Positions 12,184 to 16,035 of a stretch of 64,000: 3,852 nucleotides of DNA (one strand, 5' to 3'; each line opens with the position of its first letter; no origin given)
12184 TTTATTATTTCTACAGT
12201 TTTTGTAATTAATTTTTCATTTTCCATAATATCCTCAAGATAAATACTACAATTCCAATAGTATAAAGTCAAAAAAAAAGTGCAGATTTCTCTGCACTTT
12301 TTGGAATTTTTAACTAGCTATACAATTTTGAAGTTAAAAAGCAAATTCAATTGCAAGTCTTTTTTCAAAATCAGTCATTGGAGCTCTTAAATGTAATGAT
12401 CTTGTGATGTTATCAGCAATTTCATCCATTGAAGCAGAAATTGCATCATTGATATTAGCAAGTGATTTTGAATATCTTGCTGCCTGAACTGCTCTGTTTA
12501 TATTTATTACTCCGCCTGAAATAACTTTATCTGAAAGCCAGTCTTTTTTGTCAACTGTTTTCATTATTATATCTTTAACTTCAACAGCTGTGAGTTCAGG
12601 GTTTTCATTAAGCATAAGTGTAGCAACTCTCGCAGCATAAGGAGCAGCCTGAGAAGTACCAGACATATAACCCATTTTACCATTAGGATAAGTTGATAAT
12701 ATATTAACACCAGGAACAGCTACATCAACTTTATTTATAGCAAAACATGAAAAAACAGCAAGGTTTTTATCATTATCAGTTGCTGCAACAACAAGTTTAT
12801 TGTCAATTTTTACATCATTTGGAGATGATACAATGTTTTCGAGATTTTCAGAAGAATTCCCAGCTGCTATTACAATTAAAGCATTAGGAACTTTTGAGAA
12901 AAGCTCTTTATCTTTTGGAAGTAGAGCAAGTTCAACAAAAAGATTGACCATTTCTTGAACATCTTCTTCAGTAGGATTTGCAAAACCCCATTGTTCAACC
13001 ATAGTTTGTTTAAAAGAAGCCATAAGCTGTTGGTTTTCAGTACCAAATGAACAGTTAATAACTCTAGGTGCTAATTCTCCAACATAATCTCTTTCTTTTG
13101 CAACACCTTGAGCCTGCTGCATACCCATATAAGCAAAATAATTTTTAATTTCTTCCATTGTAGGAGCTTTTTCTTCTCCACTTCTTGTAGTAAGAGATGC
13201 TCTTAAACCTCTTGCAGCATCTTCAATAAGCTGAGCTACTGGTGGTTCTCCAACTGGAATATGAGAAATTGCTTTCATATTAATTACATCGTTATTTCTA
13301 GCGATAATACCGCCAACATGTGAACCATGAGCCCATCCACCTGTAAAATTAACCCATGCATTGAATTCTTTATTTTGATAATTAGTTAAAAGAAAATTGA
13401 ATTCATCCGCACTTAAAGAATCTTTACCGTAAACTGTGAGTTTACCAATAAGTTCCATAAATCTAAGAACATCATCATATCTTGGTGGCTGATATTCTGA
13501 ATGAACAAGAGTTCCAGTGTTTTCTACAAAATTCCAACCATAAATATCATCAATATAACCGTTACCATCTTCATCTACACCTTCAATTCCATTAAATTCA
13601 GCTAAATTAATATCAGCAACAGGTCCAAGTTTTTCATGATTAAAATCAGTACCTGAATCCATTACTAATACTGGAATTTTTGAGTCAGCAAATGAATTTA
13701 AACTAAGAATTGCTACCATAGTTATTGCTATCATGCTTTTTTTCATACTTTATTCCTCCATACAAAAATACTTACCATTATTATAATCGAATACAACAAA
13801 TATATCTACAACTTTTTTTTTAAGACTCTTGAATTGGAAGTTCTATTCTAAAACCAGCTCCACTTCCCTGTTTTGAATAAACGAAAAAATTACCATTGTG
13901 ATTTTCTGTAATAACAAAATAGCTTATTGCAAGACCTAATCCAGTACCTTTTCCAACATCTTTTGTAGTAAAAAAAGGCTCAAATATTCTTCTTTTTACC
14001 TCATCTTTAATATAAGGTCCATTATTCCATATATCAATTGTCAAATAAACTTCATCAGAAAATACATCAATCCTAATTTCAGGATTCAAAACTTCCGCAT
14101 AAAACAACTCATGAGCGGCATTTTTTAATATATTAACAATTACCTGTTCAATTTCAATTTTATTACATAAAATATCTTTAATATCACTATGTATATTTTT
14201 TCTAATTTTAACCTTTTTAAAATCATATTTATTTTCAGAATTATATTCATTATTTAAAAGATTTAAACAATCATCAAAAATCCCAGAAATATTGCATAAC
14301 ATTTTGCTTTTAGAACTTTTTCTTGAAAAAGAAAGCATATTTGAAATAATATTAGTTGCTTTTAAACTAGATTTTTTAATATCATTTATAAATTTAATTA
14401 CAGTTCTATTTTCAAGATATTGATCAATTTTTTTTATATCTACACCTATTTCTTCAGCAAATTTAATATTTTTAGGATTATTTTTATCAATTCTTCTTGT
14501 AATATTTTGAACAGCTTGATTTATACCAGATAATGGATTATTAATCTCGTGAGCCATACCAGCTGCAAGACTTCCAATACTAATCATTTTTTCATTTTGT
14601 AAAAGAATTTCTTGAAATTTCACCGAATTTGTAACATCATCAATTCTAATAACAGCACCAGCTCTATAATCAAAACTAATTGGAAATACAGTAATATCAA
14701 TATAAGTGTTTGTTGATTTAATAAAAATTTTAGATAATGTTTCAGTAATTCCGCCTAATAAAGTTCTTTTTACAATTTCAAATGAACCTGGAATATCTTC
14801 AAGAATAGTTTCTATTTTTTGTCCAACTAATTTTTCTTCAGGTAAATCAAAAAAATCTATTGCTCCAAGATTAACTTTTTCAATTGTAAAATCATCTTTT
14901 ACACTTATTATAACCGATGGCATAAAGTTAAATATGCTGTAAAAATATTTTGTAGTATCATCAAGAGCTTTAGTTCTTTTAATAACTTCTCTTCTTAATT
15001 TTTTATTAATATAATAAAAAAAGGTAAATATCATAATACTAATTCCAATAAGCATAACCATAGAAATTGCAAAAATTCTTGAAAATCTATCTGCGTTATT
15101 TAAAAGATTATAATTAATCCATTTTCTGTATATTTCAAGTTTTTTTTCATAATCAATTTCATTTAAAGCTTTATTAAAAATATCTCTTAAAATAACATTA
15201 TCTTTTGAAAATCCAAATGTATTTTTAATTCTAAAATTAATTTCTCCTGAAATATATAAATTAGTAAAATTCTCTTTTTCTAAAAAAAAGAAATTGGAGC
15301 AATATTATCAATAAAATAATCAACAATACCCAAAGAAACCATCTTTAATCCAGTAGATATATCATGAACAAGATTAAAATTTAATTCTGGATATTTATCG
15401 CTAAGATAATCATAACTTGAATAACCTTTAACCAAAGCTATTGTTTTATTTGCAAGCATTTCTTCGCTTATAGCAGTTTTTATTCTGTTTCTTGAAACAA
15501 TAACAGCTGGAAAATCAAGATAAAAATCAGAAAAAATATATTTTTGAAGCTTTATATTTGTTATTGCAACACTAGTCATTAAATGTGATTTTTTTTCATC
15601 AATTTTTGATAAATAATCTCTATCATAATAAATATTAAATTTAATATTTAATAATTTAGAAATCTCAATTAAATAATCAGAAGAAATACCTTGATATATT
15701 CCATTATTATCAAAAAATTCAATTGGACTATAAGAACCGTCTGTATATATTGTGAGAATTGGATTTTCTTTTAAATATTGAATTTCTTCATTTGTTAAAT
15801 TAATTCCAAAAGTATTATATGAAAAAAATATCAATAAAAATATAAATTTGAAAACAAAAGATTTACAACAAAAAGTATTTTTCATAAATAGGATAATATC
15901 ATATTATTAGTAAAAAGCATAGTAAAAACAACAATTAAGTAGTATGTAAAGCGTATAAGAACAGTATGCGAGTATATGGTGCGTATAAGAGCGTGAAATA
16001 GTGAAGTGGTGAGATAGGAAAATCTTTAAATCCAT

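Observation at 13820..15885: Sensor kinase split by a 1-nt frameshift in a T8 homopolymer (possible phase variation)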

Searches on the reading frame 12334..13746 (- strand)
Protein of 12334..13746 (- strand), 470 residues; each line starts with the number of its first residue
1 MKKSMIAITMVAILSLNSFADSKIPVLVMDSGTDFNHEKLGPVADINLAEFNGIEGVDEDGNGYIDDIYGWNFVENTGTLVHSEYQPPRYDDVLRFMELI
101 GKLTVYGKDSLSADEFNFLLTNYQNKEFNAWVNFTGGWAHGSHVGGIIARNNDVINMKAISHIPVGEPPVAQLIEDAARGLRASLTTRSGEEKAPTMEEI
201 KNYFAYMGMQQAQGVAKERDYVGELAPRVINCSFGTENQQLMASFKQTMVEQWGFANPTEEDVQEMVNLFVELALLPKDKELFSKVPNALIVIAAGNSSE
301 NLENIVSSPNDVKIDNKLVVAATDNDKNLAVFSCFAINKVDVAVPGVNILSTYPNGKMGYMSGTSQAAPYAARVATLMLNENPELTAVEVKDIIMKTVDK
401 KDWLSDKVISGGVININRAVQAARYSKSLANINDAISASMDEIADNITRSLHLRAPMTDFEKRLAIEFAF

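Call 31: search_protein_families(library=pfam, proteins=[window:12334-13746:-], max_evalue=0.001)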
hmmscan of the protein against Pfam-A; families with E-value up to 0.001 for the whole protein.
window:12334-13746:- (470 aa): 1 family
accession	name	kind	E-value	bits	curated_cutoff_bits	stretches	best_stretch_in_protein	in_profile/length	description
PF00082.27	Peptidase_S8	-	3.1e-29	102.7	21.8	1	24-401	4-276/288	Subtilase family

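Call 53: find_homologous_proteins(query=window:12334-13746:-, max_evalue=1e-30)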
Query window:12334-13746:- (470 aa): 202 proteins with E <= 1e-30 among 8000 candidates; the best 120 are listed.
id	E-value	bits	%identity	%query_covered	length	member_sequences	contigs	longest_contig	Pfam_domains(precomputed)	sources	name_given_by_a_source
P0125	0.0e+0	1046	100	100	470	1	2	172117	PF00082.28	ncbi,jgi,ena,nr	ncbi:MAG: S8 family serine peptidase [Candidatus Muirbacterium halophilum]|nr:S8 family serine pepti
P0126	4.6e-241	818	89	85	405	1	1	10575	PF00082.28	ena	-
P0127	5.2e-172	591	57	100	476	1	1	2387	PF00082.28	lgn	-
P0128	3.1e-168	578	57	99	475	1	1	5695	PF00082.28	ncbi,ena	-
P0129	3.4e-167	575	57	100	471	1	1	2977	PF00082.28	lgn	-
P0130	1.8e-163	563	54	100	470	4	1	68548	PF00082.28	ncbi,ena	-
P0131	9.8e-162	557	55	100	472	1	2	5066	PF00082.28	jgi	-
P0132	4.4e-150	518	52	100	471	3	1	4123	PF00082.28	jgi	-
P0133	5.8e-150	518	51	100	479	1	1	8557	PF00082.28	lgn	-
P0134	2.7e-149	516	51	96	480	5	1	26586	PF00082.28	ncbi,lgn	-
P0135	1.5e-148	513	53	99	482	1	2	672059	PF00082.28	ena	-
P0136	9.0e-148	511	50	96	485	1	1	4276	PF00082.28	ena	-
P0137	1.2e-147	510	53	96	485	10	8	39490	PF00082.28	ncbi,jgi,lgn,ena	-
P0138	1.5e-147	510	52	96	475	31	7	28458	PF00082.28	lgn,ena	-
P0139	3.7e-147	509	52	96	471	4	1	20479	PF00082.28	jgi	jgi:subtilisin family serine protease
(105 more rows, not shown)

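Call 54: find_encoding_contigs(protein=P0126, flank=10000, max_places=5)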
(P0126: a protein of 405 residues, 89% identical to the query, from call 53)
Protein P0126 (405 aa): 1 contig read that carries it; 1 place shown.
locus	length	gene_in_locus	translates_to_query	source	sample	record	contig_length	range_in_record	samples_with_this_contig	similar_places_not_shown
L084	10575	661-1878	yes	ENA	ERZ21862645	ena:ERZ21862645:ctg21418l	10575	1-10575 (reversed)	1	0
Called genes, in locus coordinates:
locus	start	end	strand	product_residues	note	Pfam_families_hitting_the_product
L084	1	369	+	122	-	?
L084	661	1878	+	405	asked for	PF00082:Peptidase_S8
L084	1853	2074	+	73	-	-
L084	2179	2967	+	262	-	PF00459:Inositol_P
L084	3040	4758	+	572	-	-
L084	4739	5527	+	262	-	PF00486:Trans_reg_C (weak)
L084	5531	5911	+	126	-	PF07653:SH3_2 (faint), PF08239:SH3_3 (faint), PF00018:SH3_1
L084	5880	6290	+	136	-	-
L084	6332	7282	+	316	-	PF13289:SIR2_2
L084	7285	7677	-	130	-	-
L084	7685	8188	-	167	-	PF00512:HisKA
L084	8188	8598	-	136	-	-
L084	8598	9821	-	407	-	PF00512:HisKA (weak)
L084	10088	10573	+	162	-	?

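Call 55: find_encoding_contigs(protein=P0130, flank=10000, max_places=3)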
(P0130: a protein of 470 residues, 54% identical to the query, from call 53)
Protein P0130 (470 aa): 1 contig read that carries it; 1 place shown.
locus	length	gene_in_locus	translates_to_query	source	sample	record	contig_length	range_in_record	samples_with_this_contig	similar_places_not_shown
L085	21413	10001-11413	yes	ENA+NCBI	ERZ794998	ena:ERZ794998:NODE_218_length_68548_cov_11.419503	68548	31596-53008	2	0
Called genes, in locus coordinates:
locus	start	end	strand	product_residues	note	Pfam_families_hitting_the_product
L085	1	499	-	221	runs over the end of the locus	PF02578:Cu-oxidase_4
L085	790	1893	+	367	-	PF21088:MS_channel_1st, PF00924:MS_channel_2nd, PF21082:MS_channel_3rd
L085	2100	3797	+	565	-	PF01432:Peptidase_M3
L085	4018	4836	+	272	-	PF00037:Fer4 (weak), PF12797:Fer4_2 (faint), PF12838:Fer4_7, PF13187:Fer4_9, PF13237:Fer4_10, PF14697:Fer4_21, PF00037:Fer4 (weak), PF00881:Nitroreductase, +3 more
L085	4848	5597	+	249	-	PF01209:Ubie_methyltran, PF02353:CMAS, PF13489:Methyltransf_23, PF05175:MTS (weak), PF13847:Methyltransf_31, PF08241:Methyltransf_11, PF08242:Methyltransf_12, PF13649:Methyltransf_25, +1 more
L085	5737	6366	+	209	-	PF10988:DUF2807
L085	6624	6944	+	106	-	PF25311:WDGH (weak)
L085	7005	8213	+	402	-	PF00871:Acetate_kinase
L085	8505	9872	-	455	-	PF04932:Wzy_C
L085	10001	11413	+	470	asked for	PF00082:Peptidase_S8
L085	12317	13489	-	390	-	PF07603:Lcl_C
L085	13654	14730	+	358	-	PF25919:BSH_CusB (faint), PF25973:BSH_CzcB (weak), PF25885:HH_EMRA (weak), PF25954:Beta-barrel_RND_2, PF25967:RND-MFP_C (weak), PF25989:YknX_C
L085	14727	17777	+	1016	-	PF00873:ACR_tran, PF03176:MMPL (weak), PF02355:SecD_SecF_C (faint)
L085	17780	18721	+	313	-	PF04055:Radical_SAM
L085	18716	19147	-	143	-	PF05656:DUF805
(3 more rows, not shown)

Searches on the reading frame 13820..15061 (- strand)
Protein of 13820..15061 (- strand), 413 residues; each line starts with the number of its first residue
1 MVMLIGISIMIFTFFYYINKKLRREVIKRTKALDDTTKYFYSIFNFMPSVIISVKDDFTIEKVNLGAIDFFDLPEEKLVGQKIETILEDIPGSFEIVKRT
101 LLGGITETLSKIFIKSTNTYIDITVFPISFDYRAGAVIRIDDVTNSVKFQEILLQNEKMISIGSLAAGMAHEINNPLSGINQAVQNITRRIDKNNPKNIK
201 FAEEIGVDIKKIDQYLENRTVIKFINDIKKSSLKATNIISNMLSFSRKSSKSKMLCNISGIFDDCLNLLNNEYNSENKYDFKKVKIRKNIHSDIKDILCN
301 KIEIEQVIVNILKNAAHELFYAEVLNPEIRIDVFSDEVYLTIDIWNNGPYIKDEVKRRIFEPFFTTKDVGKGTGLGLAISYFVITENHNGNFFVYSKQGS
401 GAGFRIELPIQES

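Call 6: search_protein_families(library=pfam, proteins=[window:13820-15061:-], max_evalue=0.01)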
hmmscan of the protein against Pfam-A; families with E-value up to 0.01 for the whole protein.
window:13820-15061:- (413 aa): 3 families
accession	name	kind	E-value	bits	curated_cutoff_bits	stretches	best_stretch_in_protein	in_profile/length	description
PF02518.31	HATPase_c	-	9.5e-19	68.3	26.4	1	301-411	3-110/111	Histidine kinase-, DNA gyrase B-, and HSP90-like ATPase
PF00512.31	HisKA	-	1.2e-08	35.3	26.9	1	164-217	4-55/66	His Kinase A (phospho-acceptor) domain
PF13426.13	PAS_9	-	9.2e-06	26.3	27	1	50-135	4-91/103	PAS domain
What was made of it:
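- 13820..15885 (-): Whole ancestral gene: a 688-aa sensor histidine kinase once the T run is read as T9. Order of parts: N-terminal hydrophobic leader, periplasmic SBP_bac_3/Venus-flytrap (VFT) domain, TM helix, PAS, HisKA, HATPase_c. Pfam on the repaired protein (call 6).
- On SBP_bac_3 (Venus-flytrap, VFT) sensor histidine kinase, class I HisKA type: HisKA E=3.8e-8 (call 6). HATPase_c E=3e-18 (call 6).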

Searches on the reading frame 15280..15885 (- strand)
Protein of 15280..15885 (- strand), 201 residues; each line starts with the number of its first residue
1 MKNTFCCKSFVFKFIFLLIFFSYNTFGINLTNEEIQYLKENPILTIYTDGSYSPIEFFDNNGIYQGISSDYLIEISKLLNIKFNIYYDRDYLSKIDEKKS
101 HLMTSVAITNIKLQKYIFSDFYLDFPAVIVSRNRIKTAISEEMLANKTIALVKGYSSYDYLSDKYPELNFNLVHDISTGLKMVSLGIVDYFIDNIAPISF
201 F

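Call 6: search_protein_families(library=pfam, proteins=[window:15280-15885:-], max_evalue=0.01)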
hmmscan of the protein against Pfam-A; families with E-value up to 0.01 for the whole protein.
window:15280-15885:- (201 aa): 1 family
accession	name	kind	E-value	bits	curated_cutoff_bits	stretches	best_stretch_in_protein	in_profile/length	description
PF00497.25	SBP_bac_3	-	2.3e-09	37.5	26.4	1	44-137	1-96/132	Bacterial extracellular solute-binding proteins, family 3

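Call 10: find_encoding_contigs(protein=window:15280-15885:-, flank=5000, max_places=10)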
Protein window:15280-15885:- (201 aa): 4 contigs read that carry it; 2 places shown.
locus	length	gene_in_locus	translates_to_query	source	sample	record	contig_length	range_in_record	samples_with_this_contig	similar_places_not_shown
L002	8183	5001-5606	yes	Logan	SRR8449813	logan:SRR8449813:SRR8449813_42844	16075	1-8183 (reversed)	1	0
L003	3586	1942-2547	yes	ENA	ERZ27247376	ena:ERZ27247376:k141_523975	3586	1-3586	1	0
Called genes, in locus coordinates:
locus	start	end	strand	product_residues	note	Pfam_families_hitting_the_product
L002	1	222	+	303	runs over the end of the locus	PF00535:Glycos_transf_2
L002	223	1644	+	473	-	PF02310:B12-binding, PF04055:Radical_SAM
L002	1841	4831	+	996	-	PF23952:LRR_EndoS (faint), PF12799:LRR_4, PF13855:LRR_8 (weak), PF12799:LRR_4 (weak)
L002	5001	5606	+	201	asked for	PF00497:SBP_bac_3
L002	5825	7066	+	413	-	PF13426:PAS_9 (faint), PF00512:HisKA (faint), PF02518:HATPase_c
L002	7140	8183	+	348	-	?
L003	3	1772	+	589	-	?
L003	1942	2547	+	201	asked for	PF00497:SBP_bac_3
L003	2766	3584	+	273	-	?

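Call 14: list_cluster_members(proteins=[window:15280-15885:-, window:13820-15061:-, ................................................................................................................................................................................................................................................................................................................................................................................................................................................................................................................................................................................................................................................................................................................, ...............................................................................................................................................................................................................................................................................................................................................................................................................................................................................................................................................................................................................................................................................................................])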
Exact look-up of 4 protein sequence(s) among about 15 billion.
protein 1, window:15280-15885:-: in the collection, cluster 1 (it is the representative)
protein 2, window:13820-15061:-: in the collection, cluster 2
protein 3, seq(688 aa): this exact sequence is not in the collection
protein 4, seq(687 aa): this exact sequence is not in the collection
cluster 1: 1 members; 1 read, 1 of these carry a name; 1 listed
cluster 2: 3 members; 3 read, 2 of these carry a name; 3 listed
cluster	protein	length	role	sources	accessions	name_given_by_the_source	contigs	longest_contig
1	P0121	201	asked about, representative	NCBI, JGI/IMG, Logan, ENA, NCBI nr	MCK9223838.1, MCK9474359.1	MAG: transporter substrate-binding domain-containing protein [Candidatus Muirbacterium ... | transporter substrate-binding domain-containing protein [Candidatus Muirbacterium ...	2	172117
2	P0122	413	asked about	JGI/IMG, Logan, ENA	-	-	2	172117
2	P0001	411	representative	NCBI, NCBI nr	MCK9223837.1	MAG: ATP-binding protein [Candidatus Muirbacterium halophilum] | ATP-binding protein [Candidatus Muirbacterium halophilum]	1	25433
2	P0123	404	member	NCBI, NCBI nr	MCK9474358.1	MAG: ATP-binding protein [Candidatus Muirbacterium halophilum] | ATP-binding protein [Candidatus Muirbacterium halophilum]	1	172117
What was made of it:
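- M. halophilum protein accession carries the same 201-aa product (call 14).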

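Call 30: list_cluster_members(proteins=[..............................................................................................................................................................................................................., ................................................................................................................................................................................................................, window:15286-15885:-, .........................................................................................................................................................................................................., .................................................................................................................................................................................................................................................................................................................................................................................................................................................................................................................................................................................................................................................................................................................])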
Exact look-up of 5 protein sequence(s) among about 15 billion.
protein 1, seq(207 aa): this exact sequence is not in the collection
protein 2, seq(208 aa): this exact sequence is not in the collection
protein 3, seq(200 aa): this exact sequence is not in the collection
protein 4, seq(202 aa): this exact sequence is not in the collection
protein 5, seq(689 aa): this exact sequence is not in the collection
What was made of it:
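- On Phase-variable contingency locus: Exact look-ups find no product of a T5, T6, T7, T9, T10, T11 or T12 allele (calls 14, 30).
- No product of a T5, T6, T7, T9, T10, T11 or T12 allele is found among about 15 billion proteins (calls 14, 30).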
